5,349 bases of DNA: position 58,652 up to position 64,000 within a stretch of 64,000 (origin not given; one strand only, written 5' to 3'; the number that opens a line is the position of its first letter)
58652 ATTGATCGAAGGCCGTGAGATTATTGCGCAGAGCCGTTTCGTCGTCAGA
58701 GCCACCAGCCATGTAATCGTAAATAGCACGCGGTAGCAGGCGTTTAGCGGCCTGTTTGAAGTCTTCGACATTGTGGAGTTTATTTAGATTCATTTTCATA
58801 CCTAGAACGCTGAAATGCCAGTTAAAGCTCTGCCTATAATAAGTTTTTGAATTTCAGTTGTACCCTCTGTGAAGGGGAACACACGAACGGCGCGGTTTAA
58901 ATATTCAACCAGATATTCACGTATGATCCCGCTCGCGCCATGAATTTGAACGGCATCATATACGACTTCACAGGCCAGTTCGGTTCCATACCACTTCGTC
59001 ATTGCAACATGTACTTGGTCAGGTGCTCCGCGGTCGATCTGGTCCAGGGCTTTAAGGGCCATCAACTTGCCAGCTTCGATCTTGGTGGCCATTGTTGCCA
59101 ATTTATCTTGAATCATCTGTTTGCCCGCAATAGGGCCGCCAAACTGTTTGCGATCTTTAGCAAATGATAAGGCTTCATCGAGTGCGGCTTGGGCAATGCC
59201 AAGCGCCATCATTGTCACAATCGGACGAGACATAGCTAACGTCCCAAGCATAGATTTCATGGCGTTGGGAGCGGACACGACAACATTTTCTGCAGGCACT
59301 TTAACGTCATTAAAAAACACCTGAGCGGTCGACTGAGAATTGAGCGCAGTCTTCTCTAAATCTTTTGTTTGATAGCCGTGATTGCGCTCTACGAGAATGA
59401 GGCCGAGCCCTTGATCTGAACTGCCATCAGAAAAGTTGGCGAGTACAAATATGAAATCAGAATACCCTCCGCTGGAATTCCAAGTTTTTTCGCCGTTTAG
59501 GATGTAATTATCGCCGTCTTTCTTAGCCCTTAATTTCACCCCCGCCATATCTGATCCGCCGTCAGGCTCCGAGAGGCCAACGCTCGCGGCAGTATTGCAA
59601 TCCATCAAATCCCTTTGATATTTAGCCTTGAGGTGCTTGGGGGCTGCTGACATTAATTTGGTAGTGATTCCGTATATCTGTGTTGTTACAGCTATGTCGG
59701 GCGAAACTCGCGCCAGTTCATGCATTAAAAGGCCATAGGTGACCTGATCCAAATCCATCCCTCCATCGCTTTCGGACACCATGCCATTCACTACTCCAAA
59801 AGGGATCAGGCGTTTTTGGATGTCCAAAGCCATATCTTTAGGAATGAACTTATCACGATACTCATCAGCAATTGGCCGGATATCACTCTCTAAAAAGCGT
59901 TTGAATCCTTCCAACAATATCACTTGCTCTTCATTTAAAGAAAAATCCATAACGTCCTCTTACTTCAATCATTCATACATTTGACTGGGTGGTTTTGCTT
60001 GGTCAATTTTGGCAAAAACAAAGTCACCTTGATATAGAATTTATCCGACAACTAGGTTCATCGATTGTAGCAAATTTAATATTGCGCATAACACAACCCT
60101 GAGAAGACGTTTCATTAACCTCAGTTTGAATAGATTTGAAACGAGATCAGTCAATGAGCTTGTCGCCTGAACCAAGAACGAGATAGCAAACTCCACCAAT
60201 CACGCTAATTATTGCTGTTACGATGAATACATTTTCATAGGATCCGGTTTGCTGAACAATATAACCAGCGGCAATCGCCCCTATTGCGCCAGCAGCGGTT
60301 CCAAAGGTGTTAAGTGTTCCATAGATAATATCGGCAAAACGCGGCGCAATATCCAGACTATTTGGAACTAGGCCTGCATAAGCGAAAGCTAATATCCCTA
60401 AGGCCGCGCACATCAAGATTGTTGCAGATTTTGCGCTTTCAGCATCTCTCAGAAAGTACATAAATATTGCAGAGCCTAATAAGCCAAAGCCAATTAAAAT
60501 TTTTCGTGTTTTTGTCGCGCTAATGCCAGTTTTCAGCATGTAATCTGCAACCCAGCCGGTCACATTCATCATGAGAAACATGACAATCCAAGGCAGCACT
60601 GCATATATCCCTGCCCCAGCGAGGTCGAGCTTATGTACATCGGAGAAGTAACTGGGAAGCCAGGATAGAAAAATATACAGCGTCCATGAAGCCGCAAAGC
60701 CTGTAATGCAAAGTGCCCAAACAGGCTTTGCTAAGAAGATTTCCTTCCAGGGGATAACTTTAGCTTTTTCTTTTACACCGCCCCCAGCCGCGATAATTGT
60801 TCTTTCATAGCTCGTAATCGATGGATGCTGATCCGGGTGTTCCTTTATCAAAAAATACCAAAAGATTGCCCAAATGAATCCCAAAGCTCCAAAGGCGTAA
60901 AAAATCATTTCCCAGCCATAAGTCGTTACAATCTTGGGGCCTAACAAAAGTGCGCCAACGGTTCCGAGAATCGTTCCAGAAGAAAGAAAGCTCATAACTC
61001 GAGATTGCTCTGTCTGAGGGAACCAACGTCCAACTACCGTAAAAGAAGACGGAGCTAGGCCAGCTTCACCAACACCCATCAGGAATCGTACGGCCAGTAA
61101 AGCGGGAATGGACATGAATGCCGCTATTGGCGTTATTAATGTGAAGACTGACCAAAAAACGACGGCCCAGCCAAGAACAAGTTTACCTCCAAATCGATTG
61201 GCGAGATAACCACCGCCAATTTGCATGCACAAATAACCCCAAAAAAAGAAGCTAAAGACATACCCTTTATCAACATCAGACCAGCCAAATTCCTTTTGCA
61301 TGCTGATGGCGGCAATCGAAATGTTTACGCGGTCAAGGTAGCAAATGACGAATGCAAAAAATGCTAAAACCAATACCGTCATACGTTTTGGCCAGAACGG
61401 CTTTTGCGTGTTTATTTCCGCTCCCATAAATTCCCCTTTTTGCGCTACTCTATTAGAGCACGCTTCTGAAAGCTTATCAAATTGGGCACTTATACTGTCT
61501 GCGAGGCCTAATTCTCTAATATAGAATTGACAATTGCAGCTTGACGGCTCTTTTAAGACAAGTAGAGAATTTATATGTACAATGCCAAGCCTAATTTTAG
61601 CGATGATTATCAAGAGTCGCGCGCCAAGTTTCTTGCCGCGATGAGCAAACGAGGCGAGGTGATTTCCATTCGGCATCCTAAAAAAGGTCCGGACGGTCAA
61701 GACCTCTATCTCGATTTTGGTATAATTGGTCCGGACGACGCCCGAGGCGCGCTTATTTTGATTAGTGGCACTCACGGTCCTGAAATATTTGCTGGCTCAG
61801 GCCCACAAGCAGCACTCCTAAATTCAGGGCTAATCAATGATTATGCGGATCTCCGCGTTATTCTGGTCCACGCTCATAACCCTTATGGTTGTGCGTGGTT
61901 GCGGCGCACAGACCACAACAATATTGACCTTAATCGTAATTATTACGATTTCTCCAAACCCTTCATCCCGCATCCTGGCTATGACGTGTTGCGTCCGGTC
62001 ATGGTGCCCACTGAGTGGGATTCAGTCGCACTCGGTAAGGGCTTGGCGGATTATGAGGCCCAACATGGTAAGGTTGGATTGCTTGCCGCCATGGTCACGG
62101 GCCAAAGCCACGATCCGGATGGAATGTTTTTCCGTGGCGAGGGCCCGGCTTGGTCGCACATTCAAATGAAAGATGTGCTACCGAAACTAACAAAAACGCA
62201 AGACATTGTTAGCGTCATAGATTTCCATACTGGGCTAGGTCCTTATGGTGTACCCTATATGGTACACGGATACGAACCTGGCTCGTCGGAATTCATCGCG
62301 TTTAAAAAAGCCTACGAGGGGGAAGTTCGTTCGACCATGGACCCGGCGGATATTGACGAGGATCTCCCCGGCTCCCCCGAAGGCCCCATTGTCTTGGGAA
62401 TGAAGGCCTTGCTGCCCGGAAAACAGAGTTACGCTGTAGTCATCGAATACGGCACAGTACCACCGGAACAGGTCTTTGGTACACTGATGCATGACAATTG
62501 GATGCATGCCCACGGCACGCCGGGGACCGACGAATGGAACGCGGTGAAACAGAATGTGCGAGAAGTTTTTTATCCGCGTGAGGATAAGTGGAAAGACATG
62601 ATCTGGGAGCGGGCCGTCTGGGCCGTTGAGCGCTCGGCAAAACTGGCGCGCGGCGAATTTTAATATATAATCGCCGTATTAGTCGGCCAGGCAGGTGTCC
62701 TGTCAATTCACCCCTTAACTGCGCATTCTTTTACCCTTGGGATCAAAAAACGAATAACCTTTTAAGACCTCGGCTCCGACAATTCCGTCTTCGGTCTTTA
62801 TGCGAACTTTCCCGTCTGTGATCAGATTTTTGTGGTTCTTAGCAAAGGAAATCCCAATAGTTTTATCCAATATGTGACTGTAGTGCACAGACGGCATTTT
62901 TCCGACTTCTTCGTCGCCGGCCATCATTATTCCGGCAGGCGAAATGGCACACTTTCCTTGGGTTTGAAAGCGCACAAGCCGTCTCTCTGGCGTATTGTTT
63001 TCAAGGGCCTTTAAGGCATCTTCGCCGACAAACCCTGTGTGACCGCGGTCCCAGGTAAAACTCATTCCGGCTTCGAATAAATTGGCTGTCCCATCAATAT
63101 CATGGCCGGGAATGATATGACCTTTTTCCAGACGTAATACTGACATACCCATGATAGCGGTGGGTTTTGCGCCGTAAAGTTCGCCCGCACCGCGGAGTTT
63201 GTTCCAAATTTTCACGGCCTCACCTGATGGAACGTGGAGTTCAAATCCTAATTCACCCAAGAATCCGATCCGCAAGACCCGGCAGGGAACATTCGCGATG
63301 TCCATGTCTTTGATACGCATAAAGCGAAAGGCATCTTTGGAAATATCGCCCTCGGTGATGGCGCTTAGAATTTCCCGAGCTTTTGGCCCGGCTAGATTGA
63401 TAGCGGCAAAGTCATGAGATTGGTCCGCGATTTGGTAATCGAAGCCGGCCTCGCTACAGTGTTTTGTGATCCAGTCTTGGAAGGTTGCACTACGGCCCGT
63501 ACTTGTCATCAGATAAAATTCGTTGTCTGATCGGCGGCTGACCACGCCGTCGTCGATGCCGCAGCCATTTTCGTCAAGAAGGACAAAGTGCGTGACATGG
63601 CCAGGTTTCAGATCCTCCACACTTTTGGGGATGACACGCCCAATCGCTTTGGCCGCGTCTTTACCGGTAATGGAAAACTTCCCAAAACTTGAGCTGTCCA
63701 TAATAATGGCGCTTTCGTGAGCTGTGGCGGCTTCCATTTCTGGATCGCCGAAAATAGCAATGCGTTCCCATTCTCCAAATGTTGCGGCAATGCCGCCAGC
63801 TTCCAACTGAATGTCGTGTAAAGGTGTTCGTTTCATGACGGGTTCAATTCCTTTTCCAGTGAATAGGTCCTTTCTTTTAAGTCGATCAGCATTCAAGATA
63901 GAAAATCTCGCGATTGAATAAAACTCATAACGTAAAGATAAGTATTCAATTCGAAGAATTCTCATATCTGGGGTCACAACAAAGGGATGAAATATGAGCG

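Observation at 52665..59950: Translationally coupled five-gene operon spelling out a 2-hydroxy-acid to acyl-CoA catabolic route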

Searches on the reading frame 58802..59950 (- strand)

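Call 3: search_protein_families(library=pfam, proteins=[window:58802-59950:-])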
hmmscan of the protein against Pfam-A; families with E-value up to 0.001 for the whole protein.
window:58802-59950:- (382 aa): 4 families
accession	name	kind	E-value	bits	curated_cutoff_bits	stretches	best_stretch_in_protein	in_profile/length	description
PF00441.29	Acyl-CoA_dh_1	-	3.6e-46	157.5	22.4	1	232-376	5-149/150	Acyl-CoA dehydrogenase, C-terminal domain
PF02770.24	Acyl-CoA_dh_M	-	6.1e-18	65.2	33.3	1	124-216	2-97/97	Acyl-CoA dehydrogenase, middle domain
PF08028.16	Acyl-CoA_dh_2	-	5.2e-16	59.6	22.7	1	246-357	4-125/134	Acyl-CoA dehydrogenase, C-terminal domain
PF02771.21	Acyl-CoA_dh_N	-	7.5e-11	42.8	22.9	1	6-115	1-109/113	Acyl-CoA dehydrogenase, N-terminal domain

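Call 4: search_protein_families(library=ncbifam, proteins=[window:58802-59950:-])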
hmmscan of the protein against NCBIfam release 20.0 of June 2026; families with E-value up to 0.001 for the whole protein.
window:58802-59950:- (382 aa): 22 families
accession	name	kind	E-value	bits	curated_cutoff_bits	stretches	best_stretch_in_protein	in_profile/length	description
NF042972.1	AcrlCoAredClosAcrC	equivalog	6.8e-66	222.5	640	1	1-376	1-376/378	acryloyl-CoA reductase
NF045552.1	GlutCoADH_Des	equivalog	2.7e-61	207.9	470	1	1-374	1-377/387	glutaryl-CoA dehydrogenase Acd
NF043006.1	CyhCrbnylCoADH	equivalog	3e-57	194.3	650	1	6-376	5-375/380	cyclohexane-1-carbonyl-CoA dehydrogenase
NF008997.0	PRK12341.1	equivalog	1.8e-56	191.8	537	1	1-376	1-376/382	acyl-CoA dehydrogenase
TIGR03207.1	cyc_hxne_CoA_dh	equivalog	9.7e-51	172.6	575.35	1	5-375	1-370/372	cyclohexanecarboxyl-CoA dehydrogenase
NF042439.1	SulpropCoADesulf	equivalog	5.4e-49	166.9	600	1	57-377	42-371/379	3-sulfinopropanoyl-CoA desulfinase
NF058590.1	AcCoDHFadEBacil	equivalog_domain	3.9e-47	161.1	600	1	5-375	21-409/586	acyl-CoA dehydrogenase FadE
NF052270.1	Staph_DH_FadE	equivalog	2.1e-46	158.5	600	1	4-382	20-399/400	acyl-CoA dehydrogenase FadE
NF053553.1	prodigi_MBC_PigA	equivalog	1e-45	156.5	500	1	1-376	1-379/381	prodigiosin MBC biosynthesis dehydrogenase PigA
NF002885.1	PRK03354.1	equivalog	2.6e-43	148.5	540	1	1-375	1-372/378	crotonobetainyl-CoA dehydrogenase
NF045652.1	ProlPCPDhRedW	equivalog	1.7e-41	142.3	650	1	51-376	43-373/376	L-prolyl-[peptidyl-carrier protein] dehydrogenase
TIGR03204.1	pimC_large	equivalog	7.8e-22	77.7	623.85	1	105-304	106-304/395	pimeloyl-CoA dehydrogenase large subunit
TIGR03203.1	pimD_small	equivalog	2.9e-19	69.4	652.7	1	2-353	1-353/378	pimeloyl-CoA dehydrogenase small subunit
TIGR04022.1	sulfur_SfnB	equivalog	1.2e-12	47.5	430.9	1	57-357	51-361/391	SfnB family sulfur acquisition oxidoreductase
NF007000.1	PRK09463.1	subfamily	3.5e-12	45.5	600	1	208-344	260-400/726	acyl-CoA dehydrogenase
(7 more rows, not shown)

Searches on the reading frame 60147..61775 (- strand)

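Call 3: search_protein_families(library=pfam, proteins=[window:60147-61775:-])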
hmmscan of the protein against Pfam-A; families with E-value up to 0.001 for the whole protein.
window:60147-61775:- (542 aa): 2 families
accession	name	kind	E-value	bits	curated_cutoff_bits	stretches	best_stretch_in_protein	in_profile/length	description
PF07690.21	MFS_1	-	1.9e-55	188.7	33.4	2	139-479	2-321/347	Major Facilitator Superfamily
PF00083.30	Sugar_tr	-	0.00092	18.6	22.3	1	161-308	42-190/452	Sugar (and other) transporter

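Call 4: search_protein_families(library=ncbifam, proteins=[window:60147-61775:-])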
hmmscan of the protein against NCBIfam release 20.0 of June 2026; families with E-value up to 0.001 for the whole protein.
window:60147-61775:- (542 aa): 24 families
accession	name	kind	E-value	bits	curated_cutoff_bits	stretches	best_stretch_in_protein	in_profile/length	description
TIGR00894.1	2A0114euk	subfamily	5.5e-84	282.3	626.45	1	159-538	67-453/465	Na(+)-dependent inorganic phosphate cotransporter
TIGR00893.1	2A0114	subfamily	2e-69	234.4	395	1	141-534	2-398/399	D-galactonate transporter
TIGR00881.1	2A0104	subfamily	3.2e-31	108.7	407.75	1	139-469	1-330/379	phosphoglycerate transporter protein PgtP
TIGR00895.1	2A0115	subfamily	2.1e-20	73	418.55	1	122-505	6-392/398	aromatic acid/H+ symport family MFS transporter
NF008586.0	PRK11551.1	equivalog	3.9e-15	55.8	410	1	130-534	12-395/406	3-(3-hydroxy-phenyl)propionate transporter MhpT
TIGR02332.1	HpaX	equivalog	4.4e-12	45.9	615.4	1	134-325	9-204/412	4-hydroxyphenylacetate permease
TIGR00711.1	efflux_EmrB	subfamily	2.5e-11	43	230.2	1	138-316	7-183/485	DHA2 family efflux MFS transporter permease subunit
TIGR00880.1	2_A_01_02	superfamily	5.1e-11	42.9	131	1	176-312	6-140/141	multidrug resistance protein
NF007782.0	PRK10473.1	subfamily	2.1e-10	40.2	417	1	132-317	1-185/394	MdtL family multidrug efflux MFS transporter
NF052292.1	efflux_CraA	equivalog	1e-09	38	725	1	132-321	15-198/409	chloramphenicol efflux MFS transporter CraA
NF053517.1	HbztTptrPcaK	equivalog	2e-09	36.9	770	1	128-314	14-198/437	4-hydroxybenzoate transporter PcaK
TIGR00710.1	efflux_Bcr_CflA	subfamily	3.9e-09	36.4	200.9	1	156-528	28-381/385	Bcr/CflA family efflux MFS transporter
NF049980.1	SfMCT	equivalog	6.1e-09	35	320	1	143-523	12-378/378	L-lactate MFS transporter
NF008314.0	PRK11102.1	equivalog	1e-07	31.6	303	1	157-534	34-390/396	Bcr/CflA family multidrug efflux MFS transporter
NF008963.0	PRK12307.1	equivalog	1.1e-07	31.4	637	1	134-525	19-399/426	MFS transporter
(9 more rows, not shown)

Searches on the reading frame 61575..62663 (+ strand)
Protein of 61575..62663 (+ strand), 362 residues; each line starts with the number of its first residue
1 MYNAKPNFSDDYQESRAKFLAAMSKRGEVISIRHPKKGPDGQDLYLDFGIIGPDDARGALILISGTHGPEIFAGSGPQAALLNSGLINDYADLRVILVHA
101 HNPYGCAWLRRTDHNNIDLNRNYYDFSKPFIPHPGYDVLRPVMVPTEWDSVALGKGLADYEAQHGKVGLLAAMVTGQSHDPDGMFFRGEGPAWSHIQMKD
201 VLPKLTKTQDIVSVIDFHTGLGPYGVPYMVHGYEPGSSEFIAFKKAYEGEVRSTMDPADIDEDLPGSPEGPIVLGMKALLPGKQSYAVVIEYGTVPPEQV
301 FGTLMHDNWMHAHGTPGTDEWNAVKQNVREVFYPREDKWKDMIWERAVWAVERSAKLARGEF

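Call 3: search_protein_families(library=pfam, proteins=[window:61575-62663:+])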
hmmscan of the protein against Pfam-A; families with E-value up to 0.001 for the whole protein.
window:61575-62663:+ (362 aa): 1 family
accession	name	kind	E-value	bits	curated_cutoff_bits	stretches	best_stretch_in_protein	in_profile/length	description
PF10994.13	DUF2817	-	5.3e-84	283.1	23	1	8-345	1-340/341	Protein of unknown function (DUF2817)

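Call 4: search_protein_families(library=ncbifam, proteins=[window:61575-62663:+])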
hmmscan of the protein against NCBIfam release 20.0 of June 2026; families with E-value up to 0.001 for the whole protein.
window:61575-62663:+ (362 aa): 0 families

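Call 64: search_solved_structures(query=window:61575-62663:+, max_evalue=0.01)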
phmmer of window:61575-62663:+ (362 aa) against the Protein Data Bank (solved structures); distinct sequences matched with E-value up to 0.01: 0.

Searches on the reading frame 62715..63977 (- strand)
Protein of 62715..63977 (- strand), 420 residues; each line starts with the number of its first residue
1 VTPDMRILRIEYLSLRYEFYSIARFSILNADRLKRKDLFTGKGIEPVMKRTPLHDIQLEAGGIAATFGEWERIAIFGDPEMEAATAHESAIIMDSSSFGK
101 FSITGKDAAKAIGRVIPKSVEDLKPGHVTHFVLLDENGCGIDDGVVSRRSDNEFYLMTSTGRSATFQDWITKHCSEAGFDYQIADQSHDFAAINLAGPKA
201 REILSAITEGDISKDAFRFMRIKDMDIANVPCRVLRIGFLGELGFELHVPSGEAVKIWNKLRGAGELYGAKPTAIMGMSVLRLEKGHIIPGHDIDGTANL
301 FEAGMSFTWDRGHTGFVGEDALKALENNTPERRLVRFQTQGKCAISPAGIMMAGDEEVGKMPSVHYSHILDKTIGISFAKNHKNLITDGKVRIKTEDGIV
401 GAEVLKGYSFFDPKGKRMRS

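Call 3: search_protein_families(library=pfam, proteins=[window:62715-63977:-])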
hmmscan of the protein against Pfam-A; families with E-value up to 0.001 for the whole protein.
window:62715-63977:- (420 aa): 2 families
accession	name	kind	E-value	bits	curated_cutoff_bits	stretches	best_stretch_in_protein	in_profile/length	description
PF01571.26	GCV_T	-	8.9e-62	209.1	25.6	1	53-307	1-254/255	Aminomethyltransferase folate-binding domain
PF08669.17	GCV_T_C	-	1.7e-05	25.1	25.9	1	332-406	1-75/80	Glycine cleavage T-protein C-terminal barrel domain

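Call 4: search_protein_families(library=ncbifam, proteins=[window:62715-63977:-])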
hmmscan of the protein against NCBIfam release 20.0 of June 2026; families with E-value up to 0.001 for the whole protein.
window:62715-63977:- (420 aa): 9 families
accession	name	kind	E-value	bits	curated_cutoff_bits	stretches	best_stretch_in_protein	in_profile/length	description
TIGR01372.1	soxA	subfamily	1.3e-63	215.2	1164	1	44-419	604-995/996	sarcosine oxidase subunit alpha family protein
NF001567.0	PRK00389.1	subfamily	1e-51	176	300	1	48-397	3-340/359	glycine cleavage system aminomethyltransferase GcvT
NF053776.1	TmaoDeMthMsil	equivalog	3.1e-47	161.6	1100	1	85-419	424-762/763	trimethylamine N-oxide demethylase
TIGR00528.1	gcvT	equivalog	1.3e-45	155.9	235.85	1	49-394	2-346/362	glycine cleavage system aminomethyltransferase GcvT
NF010093.0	PRK13579.1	equivalog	3e-37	128.3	459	1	47-383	8-338/371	glycine cleavage system aminomethyltransferase GcvT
NF009133.0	PRK12486.1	equivalog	3e-27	95.5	410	1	74-407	39-366/369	dimethylsulfoniopropionate demethylase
NF047885.1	VanMgalDeMLigM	equivalog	1.6e-15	57.1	580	1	81-288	37-251/461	vanillate/3-O-methylgallate O-demethylase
NF047633.1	SyrngDmethDesA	equivalog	3.6e-11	42.2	800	1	83-288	40-250/453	syringate O-demethylase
TIGR01375.1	soxG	subfamily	0.00016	21.6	143.95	1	181-262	69-147/152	sarcosine oxidase subunit gamma family protein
